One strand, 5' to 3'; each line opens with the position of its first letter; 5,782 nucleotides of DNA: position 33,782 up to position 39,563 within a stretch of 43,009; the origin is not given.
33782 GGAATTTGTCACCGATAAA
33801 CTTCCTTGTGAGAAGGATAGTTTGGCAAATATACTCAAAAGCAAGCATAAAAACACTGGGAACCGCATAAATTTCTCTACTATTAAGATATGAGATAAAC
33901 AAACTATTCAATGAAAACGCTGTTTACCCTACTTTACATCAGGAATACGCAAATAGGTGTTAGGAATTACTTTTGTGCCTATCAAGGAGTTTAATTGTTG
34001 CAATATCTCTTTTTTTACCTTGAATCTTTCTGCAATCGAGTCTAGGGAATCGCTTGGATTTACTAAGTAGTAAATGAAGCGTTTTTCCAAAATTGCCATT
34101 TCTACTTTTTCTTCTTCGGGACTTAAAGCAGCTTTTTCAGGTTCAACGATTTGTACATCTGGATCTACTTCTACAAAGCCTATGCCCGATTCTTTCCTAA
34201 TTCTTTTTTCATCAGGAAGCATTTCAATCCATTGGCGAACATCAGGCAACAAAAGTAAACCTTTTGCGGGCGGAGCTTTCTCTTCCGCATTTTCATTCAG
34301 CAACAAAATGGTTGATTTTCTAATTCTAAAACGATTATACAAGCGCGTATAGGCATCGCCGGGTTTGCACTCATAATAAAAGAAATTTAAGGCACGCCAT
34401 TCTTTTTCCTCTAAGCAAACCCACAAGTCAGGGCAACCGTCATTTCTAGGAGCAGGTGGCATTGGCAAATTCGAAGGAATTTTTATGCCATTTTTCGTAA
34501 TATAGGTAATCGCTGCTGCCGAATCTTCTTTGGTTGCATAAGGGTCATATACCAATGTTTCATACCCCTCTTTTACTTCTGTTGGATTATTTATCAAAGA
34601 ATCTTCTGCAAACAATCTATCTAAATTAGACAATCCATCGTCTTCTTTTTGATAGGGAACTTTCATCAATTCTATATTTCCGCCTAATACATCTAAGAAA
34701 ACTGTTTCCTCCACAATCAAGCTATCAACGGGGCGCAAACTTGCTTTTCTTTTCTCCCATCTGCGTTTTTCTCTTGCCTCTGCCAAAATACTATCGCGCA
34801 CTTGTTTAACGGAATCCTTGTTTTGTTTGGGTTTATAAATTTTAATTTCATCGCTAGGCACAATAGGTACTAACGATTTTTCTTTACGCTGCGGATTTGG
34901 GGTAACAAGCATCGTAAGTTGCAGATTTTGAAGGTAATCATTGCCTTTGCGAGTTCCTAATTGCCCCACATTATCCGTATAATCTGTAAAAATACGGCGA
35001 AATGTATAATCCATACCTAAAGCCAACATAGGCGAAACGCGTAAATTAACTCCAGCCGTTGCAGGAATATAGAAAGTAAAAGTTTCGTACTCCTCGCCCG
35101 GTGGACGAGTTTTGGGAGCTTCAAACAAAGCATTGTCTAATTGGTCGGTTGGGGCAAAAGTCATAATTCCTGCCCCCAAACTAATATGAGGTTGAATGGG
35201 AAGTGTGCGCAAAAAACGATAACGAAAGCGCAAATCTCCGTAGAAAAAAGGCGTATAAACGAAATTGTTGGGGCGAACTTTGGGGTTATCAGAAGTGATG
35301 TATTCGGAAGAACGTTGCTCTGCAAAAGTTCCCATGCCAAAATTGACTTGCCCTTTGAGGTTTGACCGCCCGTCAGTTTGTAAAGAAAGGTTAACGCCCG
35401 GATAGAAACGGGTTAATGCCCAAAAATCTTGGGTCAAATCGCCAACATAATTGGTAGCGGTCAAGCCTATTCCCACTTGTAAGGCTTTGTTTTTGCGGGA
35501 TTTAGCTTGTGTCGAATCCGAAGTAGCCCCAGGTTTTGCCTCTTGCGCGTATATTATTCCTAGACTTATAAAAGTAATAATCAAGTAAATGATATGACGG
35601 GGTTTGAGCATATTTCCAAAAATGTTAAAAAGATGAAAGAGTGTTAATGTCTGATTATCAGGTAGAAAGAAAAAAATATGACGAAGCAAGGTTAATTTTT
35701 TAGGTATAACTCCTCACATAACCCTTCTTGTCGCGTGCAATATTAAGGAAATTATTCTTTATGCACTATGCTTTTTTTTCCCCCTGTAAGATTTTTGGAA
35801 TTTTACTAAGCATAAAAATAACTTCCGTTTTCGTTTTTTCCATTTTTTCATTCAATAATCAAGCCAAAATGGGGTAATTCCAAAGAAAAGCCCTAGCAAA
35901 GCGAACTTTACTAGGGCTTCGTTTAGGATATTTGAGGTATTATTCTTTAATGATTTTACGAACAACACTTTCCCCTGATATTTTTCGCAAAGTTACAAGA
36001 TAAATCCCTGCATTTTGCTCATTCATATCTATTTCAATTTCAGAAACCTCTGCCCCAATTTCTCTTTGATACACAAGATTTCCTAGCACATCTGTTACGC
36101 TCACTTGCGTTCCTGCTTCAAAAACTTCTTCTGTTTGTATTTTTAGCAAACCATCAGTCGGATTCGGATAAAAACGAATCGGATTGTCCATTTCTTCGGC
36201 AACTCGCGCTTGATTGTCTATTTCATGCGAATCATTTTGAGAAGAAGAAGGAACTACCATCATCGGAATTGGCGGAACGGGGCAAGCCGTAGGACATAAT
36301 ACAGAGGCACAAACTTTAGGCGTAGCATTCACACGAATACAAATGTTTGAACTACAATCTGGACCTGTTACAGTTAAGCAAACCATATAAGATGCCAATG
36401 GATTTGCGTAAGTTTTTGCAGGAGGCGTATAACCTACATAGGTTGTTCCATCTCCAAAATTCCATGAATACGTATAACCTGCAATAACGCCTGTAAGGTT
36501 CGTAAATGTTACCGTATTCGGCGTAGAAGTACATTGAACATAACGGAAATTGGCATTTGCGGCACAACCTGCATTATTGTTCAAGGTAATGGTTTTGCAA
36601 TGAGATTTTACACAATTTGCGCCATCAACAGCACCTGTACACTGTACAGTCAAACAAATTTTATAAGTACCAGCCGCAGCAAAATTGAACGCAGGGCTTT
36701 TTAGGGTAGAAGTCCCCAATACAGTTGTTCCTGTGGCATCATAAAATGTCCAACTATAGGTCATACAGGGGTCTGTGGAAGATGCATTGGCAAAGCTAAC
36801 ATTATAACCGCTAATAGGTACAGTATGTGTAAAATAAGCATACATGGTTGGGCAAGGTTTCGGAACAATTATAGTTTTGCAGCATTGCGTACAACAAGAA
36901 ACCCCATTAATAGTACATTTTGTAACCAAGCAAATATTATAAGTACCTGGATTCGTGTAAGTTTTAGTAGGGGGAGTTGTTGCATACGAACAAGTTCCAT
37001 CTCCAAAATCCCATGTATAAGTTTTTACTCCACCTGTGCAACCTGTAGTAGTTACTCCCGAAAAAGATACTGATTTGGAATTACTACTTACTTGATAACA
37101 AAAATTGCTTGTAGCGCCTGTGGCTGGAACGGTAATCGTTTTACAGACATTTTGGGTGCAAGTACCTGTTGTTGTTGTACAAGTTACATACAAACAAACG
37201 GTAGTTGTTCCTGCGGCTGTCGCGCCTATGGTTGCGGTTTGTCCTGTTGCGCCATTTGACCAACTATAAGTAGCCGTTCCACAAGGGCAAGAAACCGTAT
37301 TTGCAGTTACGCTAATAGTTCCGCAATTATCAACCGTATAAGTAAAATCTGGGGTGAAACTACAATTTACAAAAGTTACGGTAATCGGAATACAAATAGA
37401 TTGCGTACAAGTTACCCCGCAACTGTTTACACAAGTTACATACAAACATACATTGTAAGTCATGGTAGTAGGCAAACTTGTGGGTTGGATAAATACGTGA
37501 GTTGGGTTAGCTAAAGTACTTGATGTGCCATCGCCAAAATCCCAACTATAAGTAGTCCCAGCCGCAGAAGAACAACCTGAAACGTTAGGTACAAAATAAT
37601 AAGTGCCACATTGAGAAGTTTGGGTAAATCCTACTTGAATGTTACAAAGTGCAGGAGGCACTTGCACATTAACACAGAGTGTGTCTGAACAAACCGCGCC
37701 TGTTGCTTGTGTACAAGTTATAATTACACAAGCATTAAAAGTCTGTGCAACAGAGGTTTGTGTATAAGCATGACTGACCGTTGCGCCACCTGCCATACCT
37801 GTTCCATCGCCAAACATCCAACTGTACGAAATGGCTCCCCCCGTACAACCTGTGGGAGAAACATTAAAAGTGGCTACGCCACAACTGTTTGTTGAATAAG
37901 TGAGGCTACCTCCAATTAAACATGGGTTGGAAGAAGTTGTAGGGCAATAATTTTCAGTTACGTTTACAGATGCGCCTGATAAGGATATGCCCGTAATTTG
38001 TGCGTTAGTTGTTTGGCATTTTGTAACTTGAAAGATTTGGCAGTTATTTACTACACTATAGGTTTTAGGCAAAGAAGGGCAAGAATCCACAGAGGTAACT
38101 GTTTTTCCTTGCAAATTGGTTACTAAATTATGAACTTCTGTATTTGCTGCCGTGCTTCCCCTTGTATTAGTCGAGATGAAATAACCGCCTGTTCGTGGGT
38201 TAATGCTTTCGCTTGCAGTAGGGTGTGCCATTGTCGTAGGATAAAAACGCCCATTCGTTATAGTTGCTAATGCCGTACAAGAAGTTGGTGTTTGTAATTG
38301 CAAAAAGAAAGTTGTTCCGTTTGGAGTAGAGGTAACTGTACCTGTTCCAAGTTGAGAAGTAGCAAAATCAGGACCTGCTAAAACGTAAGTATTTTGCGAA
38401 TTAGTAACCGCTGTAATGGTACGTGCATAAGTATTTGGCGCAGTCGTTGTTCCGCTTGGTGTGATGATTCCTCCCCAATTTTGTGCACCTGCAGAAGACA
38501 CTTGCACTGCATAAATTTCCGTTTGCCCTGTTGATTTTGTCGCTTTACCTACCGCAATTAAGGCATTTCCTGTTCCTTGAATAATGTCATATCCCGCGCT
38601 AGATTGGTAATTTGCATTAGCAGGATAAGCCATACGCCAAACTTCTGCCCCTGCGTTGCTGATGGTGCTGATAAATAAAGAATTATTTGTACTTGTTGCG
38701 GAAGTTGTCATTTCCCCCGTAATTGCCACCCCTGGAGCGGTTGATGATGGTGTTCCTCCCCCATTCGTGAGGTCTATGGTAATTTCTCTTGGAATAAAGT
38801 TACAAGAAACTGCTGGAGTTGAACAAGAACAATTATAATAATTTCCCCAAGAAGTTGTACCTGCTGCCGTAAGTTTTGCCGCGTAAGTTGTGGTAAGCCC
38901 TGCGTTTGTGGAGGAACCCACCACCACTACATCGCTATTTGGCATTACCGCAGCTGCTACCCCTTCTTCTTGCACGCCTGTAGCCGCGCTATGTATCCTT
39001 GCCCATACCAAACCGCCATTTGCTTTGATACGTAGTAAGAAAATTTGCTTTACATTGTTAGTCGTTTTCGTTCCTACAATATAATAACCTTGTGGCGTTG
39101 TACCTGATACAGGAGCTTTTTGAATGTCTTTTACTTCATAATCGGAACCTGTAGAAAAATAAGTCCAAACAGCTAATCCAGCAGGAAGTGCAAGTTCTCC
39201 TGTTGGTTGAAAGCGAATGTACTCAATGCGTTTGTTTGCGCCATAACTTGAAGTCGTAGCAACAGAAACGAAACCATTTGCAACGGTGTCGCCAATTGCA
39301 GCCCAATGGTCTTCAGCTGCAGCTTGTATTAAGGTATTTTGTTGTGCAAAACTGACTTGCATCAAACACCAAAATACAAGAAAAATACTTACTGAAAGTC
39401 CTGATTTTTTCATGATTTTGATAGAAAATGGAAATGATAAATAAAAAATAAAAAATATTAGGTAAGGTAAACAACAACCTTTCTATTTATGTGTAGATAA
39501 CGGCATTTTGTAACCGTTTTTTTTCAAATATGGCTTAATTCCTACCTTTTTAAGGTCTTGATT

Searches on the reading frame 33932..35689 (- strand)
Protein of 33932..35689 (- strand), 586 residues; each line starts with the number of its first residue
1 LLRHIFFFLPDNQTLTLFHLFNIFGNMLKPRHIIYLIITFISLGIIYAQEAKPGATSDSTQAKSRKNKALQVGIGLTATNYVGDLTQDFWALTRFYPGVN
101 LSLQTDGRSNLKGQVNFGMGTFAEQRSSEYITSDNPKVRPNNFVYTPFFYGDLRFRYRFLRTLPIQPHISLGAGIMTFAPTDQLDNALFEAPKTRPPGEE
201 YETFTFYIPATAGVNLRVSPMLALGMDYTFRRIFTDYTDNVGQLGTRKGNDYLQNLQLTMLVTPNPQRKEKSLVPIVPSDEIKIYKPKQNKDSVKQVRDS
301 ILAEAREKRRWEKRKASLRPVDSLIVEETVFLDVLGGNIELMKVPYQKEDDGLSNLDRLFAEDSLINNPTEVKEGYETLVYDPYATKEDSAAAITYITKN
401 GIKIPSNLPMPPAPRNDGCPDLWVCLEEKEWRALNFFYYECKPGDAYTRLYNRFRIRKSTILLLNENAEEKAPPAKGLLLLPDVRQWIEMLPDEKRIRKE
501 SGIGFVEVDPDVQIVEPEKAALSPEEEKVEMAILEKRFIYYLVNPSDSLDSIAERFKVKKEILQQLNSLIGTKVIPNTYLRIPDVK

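Call 19: search_protein_families(library=pfam, proteins=[window:33932-35689:-], max_evalue=0.00001)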
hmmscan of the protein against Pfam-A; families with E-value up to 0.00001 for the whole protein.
window:33932-35689:- (586 aa): 2 families
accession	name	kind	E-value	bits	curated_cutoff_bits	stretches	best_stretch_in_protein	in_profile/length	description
PF01476.26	LysM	-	1.9e-06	28.1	20.9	0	541-583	1-43/43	LysM domain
PF23473.1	LysM3_LYK4_5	-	4.6e-06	27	29.3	0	541-583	5-47/48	LYK4/5 LysM3 domain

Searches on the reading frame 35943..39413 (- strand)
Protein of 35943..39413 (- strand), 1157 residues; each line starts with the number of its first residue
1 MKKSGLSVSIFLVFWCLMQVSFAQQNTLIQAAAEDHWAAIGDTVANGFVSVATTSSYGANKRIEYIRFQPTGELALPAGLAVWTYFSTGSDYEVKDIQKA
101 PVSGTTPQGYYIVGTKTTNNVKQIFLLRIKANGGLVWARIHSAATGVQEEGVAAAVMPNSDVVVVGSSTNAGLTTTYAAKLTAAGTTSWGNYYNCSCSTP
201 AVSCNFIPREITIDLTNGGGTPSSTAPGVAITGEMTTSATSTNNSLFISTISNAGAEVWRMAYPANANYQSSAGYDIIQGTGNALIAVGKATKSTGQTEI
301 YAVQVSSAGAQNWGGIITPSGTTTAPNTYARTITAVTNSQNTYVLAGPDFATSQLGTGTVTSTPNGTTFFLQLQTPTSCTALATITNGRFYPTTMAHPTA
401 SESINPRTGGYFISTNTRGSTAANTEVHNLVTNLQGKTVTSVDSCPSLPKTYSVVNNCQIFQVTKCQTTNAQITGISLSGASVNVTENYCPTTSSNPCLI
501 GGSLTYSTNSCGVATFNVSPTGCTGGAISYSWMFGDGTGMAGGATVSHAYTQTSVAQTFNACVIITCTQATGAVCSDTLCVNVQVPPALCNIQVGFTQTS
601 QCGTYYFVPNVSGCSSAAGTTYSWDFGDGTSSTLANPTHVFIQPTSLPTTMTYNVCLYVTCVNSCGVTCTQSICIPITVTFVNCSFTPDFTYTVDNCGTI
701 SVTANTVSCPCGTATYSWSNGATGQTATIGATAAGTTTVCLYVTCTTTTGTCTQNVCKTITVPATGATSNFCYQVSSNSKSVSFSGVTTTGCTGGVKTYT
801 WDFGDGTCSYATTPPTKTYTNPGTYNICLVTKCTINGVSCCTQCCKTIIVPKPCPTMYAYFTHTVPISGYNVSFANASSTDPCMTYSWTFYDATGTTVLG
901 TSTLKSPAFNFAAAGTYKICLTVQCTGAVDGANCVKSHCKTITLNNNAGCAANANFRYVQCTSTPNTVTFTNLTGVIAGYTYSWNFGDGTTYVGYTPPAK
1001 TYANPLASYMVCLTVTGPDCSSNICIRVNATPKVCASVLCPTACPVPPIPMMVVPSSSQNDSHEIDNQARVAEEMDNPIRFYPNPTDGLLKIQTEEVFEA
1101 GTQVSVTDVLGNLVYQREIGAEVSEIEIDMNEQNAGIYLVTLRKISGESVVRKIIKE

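Call 19: search_protein_families(library=pfam, proteins=[window:35943-39413:-], max_evalue=0.00001)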
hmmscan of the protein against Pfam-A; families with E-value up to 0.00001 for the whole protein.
window:35943-39413:- (1157 aa): 3 families
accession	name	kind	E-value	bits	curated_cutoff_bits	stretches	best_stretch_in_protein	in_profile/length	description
PF18911.6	PKD_4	-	2.2e-41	140.2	27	2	777-843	15-79/85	PKD domain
PF00801.26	PKD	-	3e-22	78.9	23.5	1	778-832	13-66/80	PKD domain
PF18962.6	Por_Secre_tail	-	2e-12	47.6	27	1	1082-1155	2-74/75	Secretion system C-terminal sorting domain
